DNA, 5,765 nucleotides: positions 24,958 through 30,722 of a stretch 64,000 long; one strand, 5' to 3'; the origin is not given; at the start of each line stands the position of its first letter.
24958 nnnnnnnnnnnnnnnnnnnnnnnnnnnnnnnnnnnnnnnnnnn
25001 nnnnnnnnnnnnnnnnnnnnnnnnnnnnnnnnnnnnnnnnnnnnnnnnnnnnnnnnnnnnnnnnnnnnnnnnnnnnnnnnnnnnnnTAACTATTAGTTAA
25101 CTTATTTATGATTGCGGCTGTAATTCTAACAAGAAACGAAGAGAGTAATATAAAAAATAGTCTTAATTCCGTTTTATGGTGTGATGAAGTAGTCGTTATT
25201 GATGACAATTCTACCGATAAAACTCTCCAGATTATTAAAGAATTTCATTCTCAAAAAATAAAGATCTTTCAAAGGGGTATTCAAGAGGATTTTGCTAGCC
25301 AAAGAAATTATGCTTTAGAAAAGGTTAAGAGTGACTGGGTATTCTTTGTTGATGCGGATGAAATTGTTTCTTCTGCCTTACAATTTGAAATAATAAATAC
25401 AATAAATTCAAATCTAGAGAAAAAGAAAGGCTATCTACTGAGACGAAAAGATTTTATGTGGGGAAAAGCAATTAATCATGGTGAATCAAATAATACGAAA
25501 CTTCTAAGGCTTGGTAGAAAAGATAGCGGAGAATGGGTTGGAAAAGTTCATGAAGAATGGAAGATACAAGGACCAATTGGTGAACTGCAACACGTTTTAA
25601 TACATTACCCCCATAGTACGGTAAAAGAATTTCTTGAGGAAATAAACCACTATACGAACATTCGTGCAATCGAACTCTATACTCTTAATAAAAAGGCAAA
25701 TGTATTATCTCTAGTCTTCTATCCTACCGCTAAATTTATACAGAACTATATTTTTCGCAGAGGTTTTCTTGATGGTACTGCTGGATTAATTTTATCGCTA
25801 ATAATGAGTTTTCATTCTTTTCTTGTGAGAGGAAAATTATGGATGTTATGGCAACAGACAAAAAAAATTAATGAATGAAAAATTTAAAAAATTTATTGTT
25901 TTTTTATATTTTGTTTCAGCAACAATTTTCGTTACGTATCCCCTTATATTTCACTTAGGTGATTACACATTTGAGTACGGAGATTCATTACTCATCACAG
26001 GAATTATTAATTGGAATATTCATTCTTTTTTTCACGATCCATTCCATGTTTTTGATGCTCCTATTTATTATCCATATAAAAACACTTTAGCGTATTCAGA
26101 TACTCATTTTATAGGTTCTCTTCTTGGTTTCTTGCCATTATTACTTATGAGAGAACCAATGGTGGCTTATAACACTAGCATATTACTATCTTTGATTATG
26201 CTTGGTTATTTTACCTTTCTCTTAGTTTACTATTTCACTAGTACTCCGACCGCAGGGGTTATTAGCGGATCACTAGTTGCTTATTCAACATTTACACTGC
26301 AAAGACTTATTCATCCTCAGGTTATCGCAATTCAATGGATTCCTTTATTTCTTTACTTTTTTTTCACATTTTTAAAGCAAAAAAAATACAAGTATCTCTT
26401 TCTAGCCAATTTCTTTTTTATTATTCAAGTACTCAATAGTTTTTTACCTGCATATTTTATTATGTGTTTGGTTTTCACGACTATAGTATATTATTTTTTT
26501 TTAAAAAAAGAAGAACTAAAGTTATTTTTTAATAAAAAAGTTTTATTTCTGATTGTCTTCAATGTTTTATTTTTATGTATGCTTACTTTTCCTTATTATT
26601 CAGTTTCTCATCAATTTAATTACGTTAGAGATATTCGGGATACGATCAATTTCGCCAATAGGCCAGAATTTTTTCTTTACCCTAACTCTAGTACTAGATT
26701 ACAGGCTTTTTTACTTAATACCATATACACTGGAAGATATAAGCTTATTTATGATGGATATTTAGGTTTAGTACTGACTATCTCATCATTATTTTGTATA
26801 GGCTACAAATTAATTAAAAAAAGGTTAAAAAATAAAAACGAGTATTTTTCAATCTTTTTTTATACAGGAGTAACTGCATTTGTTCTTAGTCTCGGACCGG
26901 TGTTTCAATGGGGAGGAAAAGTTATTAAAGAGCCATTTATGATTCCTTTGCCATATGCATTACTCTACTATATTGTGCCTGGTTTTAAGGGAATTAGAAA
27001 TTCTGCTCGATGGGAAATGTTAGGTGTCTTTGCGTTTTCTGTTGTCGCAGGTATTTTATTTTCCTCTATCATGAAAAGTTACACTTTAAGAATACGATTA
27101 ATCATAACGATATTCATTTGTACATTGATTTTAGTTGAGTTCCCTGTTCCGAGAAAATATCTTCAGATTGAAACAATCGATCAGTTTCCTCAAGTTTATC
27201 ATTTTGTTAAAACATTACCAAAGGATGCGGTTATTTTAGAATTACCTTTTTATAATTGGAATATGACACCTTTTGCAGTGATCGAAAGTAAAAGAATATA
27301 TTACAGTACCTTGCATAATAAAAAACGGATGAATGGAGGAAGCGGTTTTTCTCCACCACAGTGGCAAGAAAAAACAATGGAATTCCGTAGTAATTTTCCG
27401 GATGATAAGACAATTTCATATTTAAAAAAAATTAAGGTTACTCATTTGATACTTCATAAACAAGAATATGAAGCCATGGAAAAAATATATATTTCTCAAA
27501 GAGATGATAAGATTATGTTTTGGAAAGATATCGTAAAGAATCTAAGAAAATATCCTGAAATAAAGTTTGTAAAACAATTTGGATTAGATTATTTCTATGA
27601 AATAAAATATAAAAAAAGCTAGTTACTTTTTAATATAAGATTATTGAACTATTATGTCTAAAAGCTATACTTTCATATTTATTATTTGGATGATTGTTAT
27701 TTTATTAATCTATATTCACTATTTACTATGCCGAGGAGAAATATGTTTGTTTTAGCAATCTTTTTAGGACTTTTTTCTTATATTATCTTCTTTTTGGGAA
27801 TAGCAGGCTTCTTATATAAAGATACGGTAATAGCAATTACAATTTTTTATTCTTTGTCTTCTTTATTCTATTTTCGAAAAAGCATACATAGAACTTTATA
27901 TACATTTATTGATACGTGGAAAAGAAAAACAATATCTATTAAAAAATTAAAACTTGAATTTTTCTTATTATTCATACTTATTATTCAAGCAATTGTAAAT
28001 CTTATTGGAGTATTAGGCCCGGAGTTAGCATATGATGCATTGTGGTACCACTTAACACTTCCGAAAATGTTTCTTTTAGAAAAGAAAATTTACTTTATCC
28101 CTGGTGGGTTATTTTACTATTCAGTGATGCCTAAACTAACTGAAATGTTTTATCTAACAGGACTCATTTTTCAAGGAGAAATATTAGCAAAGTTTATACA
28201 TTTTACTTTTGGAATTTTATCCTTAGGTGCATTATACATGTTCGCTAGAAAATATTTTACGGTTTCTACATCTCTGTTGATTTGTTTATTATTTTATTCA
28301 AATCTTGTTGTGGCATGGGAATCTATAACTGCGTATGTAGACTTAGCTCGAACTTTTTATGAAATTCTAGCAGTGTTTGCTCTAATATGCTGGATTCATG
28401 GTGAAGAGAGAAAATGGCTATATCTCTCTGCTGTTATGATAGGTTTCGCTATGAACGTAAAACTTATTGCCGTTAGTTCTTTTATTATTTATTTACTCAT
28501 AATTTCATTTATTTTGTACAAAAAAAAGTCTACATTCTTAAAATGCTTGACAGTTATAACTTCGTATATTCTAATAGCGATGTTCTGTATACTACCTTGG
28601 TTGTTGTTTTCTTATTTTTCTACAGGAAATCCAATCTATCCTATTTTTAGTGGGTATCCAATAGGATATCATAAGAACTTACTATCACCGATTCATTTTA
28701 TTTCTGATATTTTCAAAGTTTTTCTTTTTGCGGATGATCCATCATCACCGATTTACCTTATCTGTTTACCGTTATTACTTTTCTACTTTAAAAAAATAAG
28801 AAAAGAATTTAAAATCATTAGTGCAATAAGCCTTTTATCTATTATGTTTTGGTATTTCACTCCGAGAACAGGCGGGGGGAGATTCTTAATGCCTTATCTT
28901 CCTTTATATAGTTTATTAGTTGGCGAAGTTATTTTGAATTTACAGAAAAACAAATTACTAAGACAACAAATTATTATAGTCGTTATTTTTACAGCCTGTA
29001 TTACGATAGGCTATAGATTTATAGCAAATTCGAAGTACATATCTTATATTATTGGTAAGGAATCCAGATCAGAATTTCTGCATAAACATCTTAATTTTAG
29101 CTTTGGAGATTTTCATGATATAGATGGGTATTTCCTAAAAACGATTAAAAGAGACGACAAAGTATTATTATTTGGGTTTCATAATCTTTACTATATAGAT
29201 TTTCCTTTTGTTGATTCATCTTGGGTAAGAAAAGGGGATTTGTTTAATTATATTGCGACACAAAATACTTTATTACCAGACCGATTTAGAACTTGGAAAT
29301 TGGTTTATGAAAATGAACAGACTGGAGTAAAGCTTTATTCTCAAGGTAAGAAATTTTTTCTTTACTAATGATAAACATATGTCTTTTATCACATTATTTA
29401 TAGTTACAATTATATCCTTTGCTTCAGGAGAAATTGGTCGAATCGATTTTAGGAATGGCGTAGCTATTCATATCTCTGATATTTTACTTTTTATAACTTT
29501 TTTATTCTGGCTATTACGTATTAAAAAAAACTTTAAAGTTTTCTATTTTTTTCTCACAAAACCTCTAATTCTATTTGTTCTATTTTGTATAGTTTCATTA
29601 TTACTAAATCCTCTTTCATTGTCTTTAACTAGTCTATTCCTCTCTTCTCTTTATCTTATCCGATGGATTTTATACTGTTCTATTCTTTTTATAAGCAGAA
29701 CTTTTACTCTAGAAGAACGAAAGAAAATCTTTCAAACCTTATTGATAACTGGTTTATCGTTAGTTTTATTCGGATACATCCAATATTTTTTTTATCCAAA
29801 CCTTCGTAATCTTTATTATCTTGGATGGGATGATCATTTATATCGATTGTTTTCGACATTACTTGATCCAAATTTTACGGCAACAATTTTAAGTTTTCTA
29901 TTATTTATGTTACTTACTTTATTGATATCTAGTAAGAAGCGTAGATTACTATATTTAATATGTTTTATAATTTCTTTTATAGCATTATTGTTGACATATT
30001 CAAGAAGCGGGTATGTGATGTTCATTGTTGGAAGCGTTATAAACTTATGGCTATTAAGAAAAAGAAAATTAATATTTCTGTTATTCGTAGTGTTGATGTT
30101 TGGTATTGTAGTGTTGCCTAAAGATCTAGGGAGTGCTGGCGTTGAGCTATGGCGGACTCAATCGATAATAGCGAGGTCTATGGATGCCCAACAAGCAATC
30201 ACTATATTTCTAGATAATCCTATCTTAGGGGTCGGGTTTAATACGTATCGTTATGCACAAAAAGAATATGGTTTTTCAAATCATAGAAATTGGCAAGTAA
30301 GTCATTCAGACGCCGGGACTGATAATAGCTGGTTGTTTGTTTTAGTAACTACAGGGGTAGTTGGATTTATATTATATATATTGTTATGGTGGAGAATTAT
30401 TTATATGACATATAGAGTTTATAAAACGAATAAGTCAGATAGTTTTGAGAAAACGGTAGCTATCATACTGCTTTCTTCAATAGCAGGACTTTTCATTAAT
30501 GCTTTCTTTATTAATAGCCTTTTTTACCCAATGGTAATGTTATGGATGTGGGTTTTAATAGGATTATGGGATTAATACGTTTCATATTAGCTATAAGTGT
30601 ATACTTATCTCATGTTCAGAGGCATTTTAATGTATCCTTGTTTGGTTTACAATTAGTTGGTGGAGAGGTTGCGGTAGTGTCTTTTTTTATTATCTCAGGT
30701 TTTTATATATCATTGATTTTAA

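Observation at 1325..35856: Roughly 30 kb extracytoplasmic glycosylation locus built around GT2::GT-C fusion proteins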

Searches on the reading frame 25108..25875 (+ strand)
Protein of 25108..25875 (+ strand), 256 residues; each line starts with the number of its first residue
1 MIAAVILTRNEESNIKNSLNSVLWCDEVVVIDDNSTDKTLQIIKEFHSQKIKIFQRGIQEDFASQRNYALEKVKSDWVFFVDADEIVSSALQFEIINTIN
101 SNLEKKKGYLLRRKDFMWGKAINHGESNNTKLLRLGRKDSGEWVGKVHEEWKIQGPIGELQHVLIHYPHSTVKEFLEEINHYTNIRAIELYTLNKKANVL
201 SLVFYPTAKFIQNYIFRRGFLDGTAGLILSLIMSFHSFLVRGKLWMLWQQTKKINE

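Call 6: search_protein_families(library=pfam, proteins=[window:25108-25875:+], max_evalue=0.01)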
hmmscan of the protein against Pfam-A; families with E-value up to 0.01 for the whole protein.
window:25108-25875:+ (256 aa): 4 families
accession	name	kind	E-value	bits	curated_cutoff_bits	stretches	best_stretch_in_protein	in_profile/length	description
PF00535.33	Glycos_transf_2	-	1.6e-20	74.2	23.3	1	5-89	3-93/168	Glycosyl transferase family 2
PF10111.15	Glyco_tranf_2_2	-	1.5e-07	31.7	27.3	1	26-96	30-102/276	Glycosyltransferase like family 2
PF13704.12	Glyco_tranf_2_4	-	3e-07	31.3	27.5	1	15-87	7-84/98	Glycosyl transferase family 2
PF13641.12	Glyco_tranf_2_3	-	1.8e-05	25.3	27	1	2-90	3-102/230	Glycosyltransferase like family 2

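Call 32: search_protein_families(library=ncbifam, proteins=[window:25108-25875:+], max_evalue=0.01)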
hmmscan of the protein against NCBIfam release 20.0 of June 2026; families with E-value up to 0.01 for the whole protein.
window:25108-25875:+ (256 aa): 16 families
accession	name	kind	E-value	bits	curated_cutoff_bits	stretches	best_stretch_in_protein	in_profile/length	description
TIGR04195.1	S_glycosyl_SunS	equivalog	1.4e-13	50.5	350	1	2-88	59-145/421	SunS family peptide S-glycosyltransferase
TIGR04283.1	glyco_like_mftF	equivalog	2e-09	37.4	182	1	4-108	3-106/221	TIGR04283 family arsenosugar biosynthesis glycosyltransferase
NF038302.1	EPS_HpsE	equivalog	3e-08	33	300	1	19-89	29-101/307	hormogonium polysaccharide biosynthesis glycosyltransferase HpsE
NF007482.0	PRK10073.1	equivalog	2.2e-07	30.2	423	1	24-95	33-106/334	glycosyltransferase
NF047683.1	TeichurnBiosyTuaG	equivalog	7.7e-07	29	400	1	8-86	14-98/252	teichuronic acid biosynthesis protein TuaG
TIGR03937.1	PgaC_IcaA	equivalog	1.8e-06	27.2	422.3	1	2-99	47-150/407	poly-beta-1,6-N-acetyl-D-glucosamine synthase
NF050050.1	ProtGlycPglI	equivalog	2.3e-06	27.2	500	1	3-101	5-110/306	GalNAc(5)-diNAcBac-PP-undecaprenol beta-1,3-glucosyltransferase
NF041875.1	EPS_EpsD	equivalog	7.5e-05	22.3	370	1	27-89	32-94/325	exopolysaccharide biosynthesis glycosyltransferase EpsD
TIGR03965.1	mycofact_glyco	equivalog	8.9e-05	21.5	280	1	3-87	77-167/467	mycofactocin biosynthesis glycosyltransferase MftF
NF038299.1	EPS_HpsN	equivalog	0.00012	21.1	425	1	2-87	3-94/317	hormogonium polysaccharide biosynthesis glycosyltransferase HpsN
NF053739.1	GlytfEpsEBac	equivalog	0.00013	21.1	450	1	12-89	13-97/265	glycosyltransferase EpsE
TIGR04182.1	glyco_TIGR04182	equivalog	0.00024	20.6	325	1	3-89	3-87/293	S-layer glycoprotein N-glycosyltransferase AglJ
NF053639.1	Mfer334_fam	equivalog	0.0017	18.2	260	1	14-115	41-143/209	pseudomurein biosynthesis protein PmurB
TIGR03469.1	HpnB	hypoth_equivalog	0.0019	17.3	379.25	1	2-48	46-97/386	hopene-associated glycosyltransferase HpnB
NF010496.0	PRK13915.1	equivalog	0.0053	15.9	262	0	3-84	34-126/307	glucosyl-3-phosphoglycerate synthase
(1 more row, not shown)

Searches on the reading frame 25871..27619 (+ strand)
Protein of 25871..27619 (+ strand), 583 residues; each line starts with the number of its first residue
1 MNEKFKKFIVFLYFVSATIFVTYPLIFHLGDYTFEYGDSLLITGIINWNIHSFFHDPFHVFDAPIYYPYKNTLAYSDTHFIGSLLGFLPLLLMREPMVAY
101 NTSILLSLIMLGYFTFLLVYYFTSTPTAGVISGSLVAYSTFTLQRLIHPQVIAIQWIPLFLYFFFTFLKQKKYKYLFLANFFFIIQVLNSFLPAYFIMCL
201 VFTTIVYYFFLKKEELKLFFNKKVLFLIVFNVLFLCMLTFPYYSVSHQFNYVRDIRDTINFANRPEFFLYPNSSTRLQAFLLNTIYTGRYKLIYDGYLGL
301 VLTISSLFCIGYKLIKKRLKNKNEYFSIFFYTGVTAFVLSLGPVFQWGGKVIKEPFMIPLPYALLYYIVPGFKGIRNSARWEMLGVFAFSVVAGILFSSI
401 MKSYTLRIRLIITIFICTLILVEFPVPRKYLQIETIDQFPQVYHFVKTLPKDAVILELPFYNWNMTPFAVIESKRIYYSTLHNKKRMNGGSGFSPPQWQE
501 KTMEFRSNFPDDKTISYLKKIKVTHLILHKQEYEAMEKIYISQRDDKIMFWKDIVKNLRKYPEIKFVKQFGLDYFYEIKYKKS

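Call 6: search_protein_families(library=pfam, proteins=[window:25871-27619:+], max_evalue=0.01)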
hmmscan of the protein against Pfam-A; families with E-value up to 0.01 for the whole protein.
window:25871-27619:+ (583 aa): 0 families

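Call 32: search_protein_families(library=ncbifam, proteins=[window:25871-27619:+], max_evalue=0.01)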
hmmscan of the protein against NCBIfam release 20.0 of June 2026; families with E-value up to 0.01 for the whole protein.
window:25871-27619:+ (583 aa): 0 families

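Call 84: search_protein_families(library=pfam, proteins=[window:25871-27619:+], max_evalue=10)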
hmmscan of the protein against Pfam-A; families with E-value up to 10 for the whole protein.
window:25871-27619:+ (583 aa): 1 family
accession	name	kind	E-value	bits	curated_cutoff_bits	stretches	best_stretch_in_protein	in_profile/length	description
PF01027.25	Bax1-I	-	0.019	15.2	34.1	1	360-421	47-106/207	Inhibitor of apoptosis-promoting Bax1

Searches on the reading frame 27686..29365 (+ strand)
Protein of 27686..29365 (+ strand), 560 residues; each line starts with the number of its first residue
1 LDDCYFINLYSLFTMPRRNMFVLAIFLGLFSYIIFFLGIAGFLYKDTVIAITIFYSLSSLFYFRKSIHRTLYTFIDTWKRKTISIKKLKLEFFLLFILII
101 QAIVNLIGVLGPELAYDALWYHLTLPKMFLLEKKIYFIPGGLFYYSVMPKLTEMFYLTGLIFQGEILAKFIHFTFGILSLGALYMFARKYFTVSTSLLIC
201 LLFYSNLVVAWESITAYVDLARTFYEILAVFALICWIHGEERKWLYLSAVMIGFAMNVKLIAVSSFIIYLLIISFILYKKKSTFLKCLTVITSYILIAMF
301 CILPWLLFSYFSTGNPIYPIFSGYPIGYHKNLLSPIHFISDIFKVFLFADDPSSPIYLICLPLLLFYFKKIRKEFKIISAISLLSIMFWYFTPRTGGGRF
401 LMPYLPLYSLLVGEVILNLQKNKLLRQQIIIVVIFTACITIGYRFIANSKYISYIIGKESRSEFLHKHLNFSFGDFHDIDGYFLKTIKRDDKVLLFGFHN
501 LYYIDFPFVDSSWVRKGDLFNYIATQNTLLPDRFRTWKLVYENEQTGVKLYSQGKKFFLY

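Call 7: search_protein_families(library=pfam, proteins=[window:27686-29365:+], max_evalue=0.01)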
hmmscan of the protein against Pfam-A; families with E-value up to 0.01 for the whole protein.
window:27686-29365:+ (560 aa): 1 family
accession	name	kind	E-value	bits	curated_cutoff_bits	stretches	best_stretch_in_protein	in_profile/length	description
PF13231.12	PMT_2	-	9e-05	23.2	26.1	1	168-307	24-159/160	Dolichyl-phosphate-mannose-protein mannosyltransferase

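Call 32: search_protein_families(library=ncbifam, proteins=[window:27686-29365:+], max_evalue=0.01)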
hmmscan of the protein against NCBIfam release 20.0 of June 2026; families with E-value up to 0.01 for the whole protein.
window:27686-29365:+ (560 aa): 1 family
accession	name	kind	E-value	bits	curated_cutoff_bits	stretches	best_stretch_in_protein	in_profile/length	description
NF047510.1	LIC_10190_fam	subfamily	0.0031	16.3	100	1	169-320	168-313/424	LIC_10190 family membrane protein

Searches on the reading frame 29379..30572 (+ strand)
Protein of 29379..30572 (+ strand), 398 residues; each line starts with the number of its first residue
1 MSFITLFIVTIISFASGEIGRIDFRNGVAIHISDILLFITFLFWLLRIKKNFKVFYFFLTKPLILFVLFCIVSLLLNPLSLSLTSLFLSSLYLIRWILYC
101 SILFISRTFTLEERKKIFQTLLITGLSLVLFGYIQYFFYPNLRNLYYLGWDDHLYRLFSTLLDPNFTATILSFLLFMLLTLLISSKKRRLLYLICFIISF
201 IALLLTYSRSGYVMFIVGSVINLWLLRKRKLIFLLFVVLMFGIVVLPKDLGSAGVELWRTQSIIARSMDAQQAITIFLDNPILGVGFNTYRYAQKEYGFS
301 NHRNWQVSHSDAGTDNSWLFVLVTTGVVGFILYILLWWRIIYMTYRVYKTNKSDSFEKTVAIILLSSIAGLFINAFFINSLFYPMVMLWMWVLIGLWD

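Call 7: search_protein_families(library=pfam, proteins=[window:29379-30572:+], max_evalue=0.01)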
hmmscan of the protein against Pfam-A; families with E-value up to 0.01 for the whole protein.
window:29379-30572:+ (398 aa): 1 family
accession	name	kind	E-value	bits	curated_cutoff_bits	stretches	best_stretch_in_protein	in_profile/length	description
PF04932.20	Wzy_C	-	2.2e-18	66.9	31.7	1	195-334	2-149/149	O-Antigen ligase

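Call 76: search_protein_families(library=ncbifam, proteins=[window:29379-30572:+], max_evalue=0.00001)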
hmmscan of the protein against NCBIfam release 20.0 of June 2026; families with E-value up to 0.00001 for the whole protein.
window:29379-30572:+ (398 aa): 2 families
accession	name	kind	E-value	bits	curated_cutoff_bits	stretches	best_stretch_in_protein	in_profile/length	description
TIGR03097.1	PEP_O_lig_1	hypoth_equivalog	1.5e-07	30.6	188.1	1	63-386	75-393/408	putative O-glycosylation ligase, exosortase A system-associated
NF012031.0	PRK15487.1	equivalog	3.3e-07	29.7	277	1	31-373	39-378/404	O-antigen ligase RfaL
